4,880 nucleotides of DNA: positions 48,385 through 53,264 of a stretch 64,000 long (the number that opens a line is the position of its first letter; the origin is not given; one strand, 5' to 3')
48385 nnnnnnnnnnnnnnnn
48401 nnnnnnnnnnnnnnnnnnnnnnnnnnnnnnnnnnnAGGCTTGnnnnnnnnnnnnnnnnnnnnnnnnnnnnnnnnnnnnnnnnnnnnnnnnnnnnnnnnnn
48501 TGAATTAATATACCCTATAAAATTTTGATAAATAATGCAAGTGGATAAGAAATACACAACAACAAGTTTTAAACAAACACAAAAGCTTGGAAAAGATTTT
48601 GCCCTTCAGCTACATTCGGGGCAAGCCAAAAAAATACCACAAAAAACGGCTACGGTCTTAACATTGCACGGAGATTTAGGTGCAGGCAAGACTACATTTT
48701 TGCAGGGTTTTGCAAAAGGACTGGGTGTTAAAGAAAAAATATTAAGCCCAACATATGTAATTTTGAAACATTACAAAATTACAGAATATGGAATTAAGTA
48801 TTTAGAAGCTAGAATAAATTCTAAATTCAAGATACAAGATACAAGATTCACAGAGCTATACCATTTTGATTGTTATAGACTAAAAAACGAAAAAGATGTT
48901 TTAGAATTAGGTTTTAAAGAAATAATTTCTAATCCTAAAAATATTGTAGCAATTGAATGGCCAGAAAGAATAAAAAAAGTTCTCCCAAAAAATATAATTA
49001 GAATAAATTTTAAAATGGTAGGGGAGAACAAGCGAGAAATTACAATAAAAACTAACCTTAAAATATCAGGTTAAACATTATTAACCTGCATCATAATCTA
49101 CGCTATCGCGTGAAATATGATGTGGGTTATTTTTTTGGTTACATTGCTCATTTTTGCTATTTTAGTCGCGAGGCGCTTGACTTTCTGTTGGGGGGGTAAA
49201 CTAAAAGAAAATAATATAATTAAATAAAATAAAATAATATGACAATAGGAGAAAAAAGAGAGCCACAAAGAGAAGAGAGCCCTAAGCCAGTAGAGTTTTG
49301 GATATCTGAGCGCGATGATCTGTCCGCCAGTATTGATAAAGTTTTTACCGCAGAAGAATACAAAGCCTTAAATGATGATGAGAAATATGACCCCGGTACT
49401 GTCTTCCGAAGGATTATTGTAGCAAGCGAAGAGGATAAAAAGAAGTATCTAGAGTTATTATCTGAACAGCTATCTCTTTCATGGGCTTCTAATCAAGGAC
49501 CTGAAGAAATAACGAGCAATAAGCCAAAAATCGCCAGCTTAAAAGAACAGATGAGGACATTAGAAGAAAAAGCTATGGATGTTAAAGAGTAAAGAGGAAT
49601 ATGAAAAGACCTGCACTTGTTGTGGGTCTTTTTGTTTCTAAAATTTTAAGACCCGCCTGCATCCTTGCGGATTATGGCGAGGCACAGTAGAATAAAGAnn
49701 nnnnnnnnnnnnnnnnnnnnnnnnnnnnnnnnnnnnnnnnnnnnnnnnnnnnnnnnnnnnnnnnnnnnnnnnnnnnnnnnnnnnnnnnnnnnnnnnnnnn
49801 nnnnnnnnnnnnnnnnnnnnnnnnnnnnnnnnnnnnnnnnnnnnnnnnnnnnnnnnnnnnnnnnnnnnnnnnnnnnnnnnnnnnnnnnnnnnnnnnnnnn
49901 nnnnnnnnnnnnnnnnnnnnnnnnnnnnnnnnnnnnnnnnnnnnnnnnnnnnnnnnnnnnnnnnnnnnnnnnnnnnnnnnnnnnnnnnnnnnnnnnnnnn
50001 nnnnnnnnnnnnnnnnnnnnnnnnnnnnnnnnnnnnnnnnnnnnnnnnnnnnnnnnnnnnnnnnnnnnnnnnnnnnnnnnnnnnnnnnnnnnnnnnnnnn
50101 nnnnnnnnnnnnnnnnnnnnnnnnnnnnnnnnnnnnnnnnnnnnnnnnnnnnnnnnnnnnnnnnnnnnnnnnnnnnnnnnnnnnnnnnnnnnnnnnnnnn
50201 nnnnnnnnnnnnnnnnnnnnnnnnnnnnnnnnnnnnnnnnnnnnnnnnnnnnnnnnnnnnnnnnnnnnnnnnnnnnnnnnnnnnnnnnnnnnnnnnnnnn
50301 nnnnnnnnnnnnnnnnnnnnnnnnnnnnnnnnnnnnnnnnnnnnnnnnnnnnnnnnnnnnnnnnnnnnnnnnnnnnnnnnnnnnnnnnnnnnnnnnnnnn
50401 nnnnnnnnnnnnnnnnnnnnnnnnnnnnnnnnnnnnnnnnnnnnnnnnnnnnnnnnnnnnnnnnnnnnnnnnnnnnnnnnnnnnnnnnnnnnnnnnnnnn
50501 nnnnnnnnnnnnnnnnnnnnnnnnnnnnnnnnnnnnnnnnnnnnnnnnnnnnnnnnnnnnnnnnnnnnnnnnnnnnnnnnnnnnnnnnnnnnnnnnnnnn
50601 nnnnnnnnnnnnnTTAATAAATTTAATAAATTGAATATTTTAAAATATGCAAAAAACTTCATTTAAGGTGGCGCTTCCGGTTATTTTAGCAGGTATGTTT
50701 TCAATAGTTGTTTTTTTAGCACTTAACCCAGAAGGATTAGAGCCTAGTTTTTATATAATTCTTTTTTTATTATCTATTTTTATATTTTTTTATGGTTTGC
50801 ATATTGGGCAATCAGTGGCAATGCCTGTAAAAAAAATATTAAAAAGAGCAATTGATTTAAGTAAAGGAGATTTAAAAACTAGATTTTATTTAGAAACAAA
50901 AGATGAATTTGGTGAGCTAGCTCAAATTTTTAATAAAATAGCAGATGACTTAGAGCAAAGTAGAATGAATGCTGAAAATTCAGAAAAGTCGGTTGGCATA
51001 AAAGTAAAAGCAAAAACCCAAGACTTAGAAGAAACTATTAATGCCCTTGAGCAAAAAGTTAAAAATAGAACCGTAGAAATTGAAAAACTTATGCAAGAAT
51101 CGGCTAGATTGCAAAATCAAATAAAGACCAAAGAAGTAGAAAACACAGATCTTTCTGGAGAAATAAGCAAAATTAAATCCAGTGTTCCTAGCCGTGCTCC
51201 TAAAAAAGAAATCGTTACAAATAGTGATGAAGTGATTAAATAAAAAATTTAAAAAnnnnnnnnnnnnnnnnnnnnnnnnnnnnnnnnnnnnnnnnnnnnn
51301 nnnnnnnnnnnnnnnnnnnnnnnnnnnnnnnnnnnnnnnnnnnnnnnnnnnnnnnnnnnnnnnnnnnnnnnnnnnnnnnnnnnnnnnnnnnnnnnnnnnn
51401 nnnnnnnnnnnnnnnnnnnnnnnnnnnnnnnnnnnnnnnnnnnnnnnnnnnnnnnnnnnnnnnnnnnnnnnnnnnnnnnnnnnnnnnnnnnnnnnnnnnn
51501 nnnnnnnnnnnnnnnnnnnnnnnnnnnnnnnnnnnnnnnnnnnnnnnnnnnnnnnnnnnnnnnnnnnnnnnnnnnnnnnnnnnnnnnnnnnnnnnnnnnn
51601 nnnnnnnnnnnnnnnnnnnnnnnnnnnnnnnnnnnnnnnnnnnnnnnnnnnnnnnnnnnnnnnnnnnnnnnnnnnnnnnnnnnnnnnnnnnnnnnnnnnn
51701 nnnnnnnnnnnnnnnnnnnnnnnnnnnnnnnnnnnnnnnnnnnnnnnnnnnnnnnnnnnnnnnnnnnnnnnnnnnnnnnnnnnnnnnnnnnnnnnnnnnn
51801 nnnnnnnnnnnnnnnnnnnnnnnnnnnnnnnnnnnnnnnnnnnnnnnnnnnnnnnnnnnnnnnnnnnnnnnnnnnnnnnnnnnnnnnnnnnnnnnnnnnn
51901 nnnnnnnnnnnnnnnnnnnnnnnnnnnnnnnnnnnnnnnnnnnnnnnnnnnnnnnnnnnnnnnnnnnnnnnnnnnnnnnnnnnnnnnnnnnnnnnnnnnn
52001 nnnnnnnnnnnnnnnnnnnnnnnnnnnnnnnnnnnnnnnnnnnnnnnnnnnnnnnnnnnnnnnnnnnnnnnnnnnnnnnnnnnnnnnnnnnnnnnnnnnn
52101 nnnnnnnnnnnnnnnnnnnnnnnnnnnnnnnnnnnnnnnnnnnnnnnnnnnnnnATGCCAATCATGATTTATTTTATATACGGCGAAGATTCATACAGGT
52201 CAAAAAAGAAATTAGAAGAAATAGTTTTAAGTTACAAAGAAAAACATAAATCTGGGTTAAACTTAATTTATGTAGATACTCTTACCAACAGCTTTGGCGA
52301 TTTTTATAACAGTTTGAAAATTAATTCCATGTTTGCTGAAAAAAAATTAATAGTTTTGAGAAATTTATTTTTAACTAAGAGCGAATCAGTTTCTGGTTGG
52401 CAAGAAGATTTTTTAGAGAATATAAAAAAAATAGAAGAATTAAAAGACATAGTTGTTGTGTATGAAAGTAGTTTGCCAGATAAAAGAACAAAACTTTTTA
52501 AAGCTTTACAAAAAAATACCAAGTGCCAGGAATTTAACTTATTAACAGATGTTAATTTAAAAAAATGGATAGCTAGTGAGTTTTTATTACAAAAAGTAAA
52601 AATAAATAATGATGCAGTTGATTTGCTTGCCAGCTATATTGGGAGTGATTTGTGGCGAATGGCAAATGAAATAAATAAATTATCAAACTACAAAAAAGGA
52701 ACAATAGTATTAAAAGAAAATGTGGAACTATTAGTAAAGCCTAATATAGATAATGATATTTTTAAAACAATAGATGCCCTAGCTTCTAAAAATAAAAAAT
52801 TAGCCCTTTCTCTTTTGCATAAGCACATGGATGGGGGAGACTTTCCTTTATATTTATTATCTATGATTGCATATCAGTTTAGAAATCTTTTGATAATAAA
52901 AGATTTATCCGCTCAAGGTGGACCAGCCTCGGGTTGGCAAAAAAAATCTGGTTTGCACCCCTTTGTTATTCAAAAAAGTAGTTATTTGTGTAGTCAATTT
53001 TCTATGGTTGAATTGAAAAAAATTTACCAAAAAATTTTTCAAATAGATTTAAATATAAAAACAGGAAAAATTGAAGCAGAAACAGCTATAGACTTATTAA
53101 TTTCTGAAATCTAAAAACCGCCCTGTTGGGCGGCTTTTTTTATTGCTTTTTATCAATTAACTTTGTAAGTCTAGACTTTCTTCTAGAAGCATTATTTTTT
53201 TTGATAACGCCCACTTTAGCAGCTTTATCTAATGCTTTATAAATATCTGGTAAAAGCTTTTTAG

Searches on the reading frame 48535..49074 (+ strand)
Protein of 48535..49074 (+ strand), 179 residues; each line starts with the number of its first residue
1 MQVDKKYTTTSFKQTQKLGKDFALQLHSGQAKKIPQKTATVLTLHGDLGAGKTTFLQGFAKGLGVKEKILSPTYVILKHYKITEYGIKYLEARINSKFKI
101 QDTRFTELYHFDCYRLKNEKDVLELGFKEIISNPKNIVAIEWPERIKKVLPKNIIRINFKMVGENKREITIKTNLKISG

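Call 56: search_protein_families(library=pfam, proteins=[window:48535-49074:+], max_evalue=0.0001)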
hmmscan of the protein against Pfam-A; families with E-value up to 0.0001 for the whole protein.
window:48535-49074:+ (179 aa): 1 family
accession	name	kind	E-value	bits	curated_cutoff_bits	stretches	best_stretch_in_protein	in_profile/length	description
PF02367.23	TsaE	-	1.4e-33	116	26.6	1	11-169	3-128/128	Threonylcarbamoyl adenosine biosynthesis protein TsaE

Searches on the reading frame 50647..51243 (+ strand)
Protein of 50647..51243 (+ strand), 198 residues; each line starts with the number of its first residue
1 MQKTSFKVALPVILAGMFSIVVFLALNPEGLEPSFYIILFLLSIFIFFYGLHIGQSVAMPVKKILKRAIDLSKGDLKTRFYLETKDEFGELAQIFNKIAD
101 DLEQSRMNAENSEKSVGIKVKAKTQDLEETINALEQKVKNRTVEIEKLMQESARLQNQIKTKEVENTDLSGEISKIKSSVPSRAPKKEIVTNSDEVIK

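Call 57: search_protein_families(library=pfam, proteins=[window:50647-51243:+], max_evalue=0.0001)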
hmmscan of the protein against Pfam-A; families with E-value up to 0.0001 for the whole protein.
window:50647-51243:+ (198 aa): 1 family
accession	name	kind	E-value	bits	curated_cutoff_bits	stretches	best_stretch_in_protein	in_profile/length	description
PF00672.30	HAMP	-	2.8e-09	37.6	25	1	60-104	9-53/53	HAMP domain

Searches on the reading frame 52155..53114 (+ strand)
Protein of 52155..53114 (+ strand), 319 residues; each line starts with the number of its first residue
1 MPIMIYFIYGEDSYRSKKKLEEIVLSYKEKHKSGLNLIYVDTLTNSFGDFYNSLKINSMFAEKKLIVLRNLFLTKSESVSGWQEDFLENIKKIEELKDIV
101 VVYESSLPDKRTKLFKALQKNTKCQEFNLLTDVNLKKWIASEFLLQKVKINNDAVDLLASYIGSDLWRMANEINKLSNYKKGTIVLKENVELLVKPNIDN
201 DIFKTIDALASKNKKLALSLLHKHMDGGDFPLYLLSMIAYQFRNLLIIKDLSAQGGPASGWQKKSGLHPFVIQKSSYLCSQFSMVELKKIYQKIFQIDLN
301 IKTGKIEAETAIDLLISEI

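Call 57: search_protein_families(library=pfam, proteins=[window:52155-53114:+], max_evalue=0.0001)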
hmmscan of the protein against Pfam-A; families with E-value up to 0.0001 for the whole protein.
window:52155-53114:+ (319 aa): 2 families
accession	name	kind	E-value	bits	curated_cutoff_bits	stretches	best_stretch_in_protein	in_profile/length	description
PF21694.2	DNA_pol3_delta_C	-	1.7e-25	89.8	27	1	200-318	2-120/121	DNA polymerase III delta subunit, C-terminal domain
PF06144.19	DNA_pol3_delta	-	1.8e-10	41.3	21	1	6-124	1-120/124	DNA polymerase III, delta subunit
